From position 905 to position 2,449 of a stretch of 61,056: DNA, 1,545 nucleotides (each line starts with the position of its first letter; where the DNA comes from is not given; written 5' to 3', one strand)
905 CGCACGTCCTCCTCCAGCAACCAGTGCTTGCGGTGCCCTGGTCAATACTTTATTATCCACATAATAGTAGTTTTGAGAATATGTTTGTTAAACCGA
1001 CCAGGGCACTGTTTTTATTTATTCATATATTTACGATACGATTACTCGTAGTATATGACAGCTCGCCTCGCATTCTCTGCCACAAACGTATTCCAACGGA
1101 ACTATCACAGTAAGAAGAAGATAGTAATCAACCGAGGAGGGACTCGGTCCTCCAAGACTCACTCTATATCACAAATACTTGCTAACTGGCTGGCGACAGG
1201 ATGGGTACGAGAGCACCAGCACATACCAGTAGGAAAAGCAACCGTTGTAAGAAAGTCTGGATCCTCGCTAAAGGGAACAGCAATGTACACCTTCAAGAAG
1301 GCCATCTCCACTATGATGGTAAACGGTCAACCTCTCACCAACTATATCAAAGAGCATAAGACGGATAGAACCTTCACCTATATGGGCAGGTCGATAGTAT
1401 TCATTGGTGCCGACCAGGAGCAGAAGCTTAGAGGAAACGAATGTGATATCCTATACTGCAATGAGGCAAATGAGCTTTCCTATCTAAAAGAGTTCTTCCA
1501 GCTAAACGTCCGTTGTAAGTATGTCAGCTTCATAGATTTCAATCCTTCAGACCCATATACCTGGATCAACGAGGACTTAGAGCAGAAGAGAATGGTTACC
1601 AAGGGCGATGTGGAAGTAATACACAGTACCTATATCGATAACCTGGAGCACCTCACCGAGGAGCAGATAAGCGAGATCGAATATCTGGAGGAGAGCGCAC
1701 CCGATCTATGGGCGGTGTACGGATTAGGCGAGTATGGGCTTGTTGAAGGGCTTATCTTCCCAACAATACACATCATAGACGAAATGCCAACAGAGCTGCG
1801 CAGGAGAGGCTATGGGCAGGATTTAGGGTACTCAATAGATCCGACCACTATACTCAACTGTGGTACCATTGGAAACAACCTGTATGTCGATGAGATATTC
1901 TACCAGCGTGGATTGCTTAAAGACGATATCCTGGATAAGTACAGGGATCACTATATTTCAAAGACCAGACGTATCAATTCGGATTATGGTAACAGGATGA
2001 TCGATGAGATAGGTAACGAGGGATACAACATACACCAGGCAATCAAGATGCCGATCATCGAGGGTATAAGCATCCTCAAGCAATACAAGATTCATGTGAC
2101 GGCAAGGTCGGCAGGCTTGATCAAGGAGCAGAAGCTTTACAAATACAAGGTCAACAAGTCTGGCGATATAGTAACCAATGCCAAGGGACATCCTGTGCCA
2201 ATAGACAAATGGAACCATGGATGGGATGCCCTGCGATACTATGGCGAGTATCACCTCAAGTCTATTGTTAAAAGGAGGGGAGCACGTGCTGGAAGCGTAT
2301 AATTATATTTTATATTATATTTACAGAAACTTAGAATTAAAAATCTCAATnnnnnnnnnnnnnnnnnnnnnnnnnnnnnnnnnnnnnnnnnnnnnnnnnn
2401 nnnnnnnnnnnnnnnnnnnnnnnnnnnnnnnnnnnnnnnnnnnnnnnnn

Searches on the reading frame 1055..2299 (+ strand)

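Call 16: search_protein_families(library=phrogs, proteins=[window:1055-2299:+], max_evalue=0.00001)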
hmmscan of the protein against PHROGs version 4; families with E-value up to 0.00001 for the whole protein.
window:1055-2299:+ (415 aa): 5 families
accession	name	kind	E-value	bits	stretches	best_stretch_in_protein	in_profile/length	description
phrog_2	-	head and packaging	6.2e-28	99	1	14-405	270-600/807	terminase large subunit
phrog_3717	-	head and packaging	2.5e-20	74.1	1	11-267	13-268/277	terminase large subunit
phrog_6672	-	head and packaging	6e-18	65.8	1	275-409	6-134/145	terminase large subunit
phrog_5653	-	head and packaging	1.5e-17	64.9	1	225-396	1-176/199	terminase large subunit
phrog_22023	-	unknown function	8.1e-08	33.7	1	155-280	22-144/153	-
